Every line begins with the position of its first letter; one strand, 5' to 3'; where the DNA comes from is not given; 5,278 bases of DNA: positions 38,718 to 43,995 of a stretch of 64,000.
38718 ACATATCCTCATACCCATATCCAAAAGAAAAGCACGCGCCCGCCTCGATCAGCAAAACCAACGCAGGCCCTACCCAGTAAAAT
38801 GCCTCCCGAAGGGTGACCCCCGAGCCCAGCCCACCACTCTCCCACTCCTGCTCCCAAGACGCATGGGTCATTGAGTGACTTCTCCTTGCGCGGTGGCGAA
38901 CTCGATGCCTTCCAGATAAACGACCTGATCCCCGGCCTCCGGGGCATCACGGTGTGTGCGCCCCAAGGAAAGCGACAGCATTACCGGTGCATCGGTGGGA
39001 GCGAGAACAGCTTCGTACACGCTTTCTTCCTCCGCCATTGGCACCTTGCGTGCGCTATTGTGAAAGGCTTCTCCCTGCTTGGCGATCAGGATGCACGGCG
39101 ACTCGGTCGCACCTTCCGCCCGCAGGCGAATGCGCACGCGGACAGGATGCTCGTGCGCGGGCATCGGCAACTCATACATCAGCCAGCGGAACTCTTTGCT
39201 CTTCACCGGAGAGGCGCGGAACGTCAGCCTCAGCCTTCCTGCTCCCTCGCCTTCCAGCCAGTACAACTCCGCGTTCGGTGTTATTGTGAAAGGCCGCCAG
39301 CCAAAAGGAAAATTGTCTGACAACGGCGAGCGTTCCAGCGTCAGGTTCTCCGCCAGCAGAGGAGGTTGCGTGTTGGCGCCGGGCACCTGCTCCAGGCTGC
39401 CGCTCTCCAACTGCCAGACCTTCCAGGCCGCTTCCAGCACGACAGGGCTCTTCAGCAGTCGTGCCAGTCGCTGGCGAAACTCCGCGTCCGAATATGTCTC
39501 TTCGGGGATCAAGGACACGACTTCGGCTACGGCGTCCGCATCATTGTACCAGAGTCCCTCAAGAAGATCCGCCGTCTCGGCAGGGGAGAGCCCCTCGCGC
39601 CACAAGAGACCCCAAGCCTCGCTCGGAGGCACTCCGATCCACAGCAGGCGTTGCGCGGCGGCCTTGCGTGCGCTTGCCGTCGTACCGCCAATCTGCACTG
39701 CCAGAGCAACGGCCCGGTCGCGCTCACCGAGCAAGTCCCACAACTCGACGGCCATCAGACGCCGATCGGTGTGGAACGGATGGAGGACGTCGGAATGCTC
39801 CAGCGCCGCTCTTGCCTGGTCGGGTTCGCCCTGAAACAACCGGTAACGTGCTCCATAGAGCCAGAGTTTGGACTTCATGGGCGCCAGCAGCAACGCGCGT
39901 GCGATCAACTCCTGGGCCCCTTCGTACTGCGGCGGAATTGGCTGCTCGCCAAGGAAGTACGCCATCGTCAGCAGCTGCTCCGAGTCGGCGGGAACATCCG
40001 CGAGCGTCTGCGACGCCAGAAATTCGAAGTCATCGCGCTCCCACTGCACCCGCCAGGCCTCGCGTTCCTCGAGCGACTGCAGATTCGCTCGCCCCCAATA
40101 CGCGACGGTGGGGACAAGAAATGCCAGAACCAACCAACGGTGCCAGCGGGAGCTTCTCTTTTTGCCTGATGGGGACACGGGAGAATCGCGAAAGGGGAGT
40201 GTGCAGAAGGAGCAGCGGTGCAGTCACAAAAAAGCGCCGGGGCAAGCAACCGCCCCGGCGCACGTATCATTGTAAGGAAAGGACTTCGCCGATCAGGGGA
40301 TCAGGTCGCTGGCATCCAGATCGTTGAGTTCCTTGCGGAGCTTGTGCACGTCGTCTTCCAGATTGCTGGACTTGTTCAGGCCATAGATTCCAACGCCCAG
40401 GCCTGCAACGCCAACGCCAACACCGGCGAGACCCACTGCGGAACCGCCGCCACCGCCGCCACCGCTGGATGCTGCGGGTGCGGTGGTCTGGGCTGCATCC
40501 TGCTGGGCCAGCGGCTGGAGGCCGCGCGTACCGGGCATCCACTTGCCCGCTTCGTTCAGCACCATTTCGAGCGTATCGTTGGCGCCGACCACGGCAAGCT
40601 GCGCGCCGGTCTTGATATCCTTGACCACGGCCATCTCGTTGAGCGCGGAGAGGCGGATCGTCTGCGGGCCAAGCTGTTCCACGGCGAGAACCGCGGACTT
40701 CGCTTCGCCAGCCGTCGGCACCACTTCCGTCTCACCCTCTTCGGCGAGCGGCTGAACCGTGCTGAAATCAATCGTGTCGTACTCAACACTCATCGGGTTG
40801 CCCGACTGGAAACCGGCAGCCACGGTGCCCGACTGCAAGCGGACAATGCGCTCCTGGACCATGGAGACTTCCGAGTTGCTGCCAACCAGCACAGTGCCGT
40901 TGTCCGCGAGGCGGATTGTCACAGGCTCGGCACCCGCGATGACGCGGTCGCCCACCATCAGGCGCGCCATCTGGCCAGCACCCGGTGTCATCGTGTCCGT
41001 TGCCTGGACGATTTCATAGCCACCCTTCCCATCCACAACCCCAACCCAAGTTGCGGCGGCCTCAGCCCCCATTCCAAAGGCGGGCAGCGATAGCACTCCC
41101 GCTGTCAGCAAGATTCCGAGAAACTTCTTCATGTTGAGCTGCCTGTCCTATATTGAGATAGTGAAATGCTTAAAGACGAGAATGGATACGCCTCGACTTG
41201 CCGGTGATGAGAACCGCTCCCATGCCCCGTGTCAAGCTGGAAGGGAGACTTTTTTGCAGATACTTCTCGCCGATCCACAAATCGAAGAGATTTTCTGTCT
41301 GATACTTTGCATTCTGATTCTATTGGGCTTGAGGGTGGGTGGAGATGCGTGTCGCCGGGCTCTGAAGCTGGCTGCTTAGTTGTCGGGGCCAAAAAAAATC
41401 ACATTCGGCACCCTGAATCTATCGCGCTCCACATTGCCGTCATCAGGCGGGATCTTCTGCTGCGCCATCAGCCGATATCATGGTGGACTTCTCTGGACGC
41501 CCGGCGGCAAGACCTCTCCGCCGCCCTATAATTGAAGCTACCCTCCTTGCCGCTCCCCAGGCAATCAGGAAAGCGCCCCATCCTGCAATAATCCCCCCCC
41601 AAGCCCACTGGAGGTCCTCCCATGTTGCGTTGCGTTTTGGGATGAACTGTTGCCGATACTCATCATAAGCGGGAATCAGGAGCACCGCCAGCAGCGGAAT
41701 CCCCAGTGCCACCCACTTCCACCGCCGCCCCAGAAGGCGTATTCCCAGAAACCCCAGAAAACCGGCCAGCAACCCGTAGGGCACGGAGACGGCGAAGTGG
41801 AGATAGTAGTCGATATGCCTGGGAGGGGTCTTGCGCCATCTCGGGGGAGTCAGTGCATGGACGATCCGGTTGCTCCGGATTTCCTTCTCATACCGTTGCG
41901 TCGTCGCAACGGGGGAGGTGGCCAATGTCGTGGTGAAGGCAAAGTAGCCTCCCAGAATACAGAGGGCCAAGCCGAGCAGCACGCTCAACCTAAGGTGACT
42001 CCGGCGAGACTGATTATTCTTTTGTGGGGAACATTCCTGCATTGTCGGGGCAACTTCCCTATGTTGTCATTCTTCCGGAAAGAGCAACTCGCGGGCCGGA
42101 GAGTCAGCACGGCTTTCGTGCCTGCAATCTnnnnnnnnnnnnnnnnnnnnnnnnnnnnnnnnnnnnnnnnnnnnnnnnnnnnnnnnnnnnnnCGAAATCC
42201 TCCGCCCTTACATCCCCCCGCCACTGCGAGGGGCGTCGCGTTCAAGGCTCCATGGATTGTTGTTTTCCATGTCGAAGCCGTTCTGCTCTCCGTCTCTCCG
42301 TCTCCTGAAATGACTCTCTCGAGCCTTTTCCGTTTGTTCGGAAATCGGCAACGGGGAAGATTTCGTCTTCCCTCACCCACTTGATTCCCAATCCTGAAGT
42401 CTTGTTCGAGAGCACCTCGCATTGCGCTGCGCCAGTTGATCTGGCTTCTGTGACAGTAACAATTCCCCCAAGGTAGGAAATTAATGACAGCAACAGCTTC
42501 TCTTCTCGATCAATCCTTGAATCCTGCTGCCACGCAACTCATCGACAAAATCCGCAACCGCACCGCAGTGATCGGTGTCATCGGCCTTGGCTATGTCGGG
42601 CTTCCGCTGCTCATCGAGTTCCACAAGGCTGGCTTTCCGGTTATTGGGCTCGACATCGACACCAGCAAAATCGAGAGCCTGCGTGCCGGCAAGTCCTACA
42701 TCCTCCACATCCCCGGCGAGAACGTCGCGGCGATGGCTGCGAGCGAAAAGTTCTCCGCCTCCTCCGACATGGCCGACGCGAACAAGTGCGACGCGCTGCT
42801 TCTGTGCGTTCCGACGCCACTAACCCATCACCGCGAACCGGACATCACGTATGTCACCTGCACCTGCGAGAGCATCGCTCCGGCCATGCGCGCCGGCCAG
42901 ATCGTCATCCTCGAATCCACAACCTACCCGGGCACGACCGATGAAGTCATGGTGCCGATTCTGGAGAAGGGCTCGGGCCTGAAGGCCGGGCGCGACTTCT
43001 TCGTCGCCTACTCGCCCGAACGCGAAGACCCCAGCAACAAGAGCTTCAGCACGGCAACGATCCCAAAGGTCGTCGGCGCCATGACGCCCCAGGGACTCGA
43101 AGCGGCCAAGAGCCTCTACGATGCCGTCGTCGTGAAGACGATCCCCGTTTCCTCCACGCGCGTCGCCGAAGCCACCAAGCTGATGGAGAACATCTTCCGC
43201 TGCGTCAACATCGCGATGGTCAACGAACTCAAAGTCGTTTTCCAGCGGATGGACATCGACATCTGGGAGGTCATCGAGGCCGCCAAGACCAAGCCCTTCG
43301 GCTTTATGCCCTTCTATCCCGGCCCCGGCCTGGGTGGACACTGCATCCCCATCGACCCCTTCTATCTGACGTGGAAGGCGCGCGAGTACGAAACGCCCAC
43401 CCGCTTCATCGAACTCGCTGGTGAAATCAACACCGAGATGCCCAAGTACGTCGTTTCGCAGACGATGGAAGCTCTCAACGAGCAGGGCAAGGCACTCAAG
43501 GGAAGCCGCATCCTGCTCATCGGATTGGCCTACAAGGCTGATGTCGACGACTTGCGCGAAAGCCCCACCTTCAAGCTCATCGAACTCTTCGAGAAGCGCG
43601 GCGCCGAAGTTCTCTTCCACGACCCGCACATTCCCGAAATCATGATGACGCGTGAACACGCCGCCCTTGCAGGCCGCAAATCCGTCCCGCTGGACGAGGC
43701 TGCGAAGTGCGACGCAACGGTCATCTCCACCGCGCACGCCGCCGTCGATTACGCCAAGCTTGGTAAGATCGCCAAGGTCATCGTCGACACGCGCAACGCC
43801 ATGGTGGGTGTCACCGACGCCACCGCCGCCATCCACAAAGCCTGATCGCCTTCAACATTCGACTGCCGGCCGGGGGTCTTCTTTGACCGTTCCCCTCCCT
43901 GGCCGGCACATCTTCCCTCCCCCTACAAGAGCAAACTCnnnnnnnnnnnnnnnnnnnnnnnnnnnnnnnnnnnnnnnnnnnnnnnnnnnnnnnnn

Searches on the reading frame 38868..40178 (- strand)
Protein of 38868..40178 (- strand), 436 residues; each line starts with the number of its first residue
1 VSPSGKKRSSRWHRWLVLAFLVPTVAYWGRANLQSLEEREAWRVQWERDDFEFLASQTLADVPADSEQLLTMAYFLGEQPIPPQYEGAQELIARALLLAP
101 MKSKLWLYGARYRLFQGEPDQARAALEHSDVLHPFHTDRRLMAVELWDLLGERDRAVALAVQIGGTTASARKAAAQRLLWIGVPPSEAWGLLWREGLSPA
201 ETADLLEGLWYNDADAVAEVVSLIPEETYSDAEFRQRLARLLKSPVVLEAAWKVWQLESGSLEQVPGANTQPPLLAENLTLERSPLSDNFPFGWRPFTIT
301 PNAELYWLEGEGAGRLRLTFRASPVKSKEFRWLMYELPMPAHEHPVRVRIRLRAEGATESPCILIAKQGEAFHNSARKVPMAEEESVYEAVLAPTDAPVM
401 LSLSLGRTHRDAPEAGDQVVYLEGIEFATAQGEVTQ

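Call 5: search_protein_families(library=pfam, proteins=[window:38868-40178:-], max_evalue=0.01)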
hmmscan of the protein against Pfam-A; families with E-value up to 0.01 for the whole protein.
window:38868-40178:- (436 aa): 0 families

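Call 6: search_protein_families(library=ncbifam, proteins=[window:38868-40178:-], max_evalue=0.01)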
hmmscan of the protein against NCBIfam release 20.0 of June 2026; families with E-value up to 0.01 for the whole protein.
window:38868-40178:- (436 aa): 1 family
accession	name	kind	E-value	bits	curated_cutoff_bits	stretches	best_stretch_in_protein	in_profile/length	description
TIGR02917.1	PEP_TPR_lipo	equivalog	0.0037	15.2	312.2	1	56-144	149-234/899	XrtA/PEP-CTERM system TPR-repeat protein PrsT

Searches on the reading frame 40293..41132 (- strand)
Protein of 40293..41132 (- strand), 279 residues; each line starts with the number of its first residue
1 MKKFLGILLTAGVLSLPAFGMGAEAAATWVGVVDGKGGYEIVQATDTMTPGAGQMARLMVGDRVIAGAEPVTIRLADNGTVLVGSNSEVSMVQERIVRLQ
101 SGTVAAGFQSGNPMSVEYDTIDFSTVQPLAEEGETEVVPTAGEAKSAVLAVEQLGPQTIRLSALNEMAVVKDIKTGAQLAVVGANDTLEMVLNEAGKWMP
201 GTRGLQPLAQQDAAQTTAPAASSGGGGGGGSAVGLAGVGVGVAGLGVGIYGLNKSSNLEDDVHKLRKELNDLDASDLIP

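Call 5: search_protein_families(library=pfam, proteins=[window:40293-41132:-], max_evalue=0.01)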
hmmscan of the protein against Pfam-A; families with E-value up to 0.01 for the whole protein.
window:40293-41132:- (279 aa): 0 families

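Call 6: search_protein_families(library=ncbifam, proteins=[window:40293-41132:-], max_evalue=0.01)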
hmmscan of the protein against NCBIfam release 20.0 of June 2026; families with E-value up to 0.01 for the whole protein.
window:40293-41132:- (279 aa): 0 families

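Call 29: find_related_loci(query=A3, collection=metagenome_contigs, flank=10000)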
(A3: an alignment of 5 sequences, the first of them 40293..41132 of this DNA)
Query A3 (279 aa) in metagenome_contigs; peptide patterns used: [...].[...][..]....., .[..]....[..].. (x = any residue, [..] = any of these).
516 stretches matched a pattern, but none encodes a relative of the query by tblastn (E <= 1e-3).

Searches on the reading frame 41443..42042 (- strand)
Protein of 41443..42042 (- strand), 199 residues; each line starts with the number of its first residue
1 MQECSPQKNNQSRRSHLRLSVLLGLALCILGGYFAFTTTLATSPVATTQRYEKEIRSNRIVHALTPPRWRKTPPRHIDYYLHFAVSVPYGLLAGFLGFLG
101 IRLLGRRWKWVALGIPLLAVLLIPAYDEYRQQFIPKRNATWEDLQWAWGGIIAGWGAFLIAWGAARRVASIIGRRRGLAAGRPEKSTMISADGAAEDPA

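Call 5: search_protein_families(library=pfam, proteins=[window:41443-42042:-], max_evalue=0.01)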
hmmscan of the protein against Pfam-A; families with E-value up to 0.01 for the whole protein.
window:41443-42042:- (199 aa): 1 family
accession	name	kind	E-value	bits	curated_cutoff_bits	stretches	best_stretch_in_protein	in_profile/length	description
PF04892.17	VanZ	-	9.1e-05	23.5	30.1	1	77-160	53-124/126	VanZ like family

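Call 6: search_protein_families(library=ncbifam, proteins=[window:41443-42042:-], max_evalue=0.01)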
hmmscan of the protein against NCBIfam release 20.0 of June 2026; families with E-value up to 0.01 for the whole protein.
window:41443-42042:- (199 aa): 1 family
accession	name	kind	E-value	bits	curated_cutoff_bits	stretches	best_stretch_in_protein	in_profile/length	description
NF037970.1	vanZ_1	subfamily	2.7e-05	24.8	20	1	78-145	42-103/109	VanZ family protein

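Call 30: find_homologous_proteins(query=window:41443-42042:-)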
Query window:41443-42042:- (199 aa): 2 proteins with E <= 0.001 among 2003 candidates.
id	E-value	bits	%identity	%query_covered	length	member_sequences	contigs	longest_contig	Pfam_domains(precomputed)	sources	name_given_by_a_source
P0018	6.4e-131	452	100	100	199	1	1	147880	-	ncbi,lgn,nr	ncbi:MAG: hypothetical protein PWP23_1235 [Candidatus Sumerlaeota bacterium]|nr:hypothetical protein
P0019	1.3e-44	171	61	61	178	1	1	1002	PF04892.18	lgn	-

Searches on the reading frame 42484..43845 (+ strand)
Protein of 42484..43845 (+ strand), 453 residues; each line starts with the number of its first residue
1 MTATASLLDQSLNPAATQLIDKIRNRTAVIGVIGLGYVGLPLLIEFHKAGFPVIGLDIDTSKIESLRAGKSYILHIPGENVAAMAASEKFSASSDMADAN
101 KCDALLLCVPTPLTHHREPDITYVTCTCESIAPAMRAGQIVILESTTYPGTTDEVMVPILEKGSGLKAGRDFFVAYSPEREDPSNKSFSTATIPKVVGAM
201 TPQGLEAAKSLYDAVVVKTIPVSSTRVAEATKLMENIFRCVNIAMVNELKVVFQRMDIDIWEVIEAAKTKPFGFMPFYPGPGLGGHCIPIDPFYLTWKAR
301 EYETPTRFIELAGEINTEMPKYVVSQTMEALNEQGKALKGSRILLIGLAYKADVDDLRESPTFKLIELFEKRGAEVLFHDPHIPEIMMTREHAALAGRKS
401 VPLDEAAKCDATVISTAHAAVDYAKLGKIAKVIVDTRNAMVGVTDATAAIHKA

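Call 8: search_protein_families(library=pfam, proteins=[window:42484-43845:+], max_evalue=0.001)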
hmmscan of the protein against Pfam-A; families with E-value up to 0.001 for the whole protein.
window:42484-43845:+ (453 aa): 4 families
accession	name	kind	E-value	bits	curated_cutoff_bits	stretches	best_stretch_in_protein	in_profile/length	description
PF03721.20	UDPG_MGDP_dh_N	-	9.1e-43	146.4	27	1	30-206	3-181/187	UDP-glucose/GDP-mannose dehydrogenase family, NAD binding domain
PF00984.24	UDPG_MGDP_dh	-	3e-31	107.8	25.4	1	227-317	2-93/94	UDP-glucose/GDP-mannose dehydrogenase family, central domain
PF03720.21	UDPG_MGDP_dh_C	-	1.8e-20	73.6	30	1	345-440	2-101/103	UDP-glucose/GDP-mannose dehydrogenase family, UDP binding domain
PF03446.21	NAD_binding_2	-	2e-08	34.8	21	1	30-161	2-109/161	NAD binding domain of 6-phosphogluconate dehydrogenase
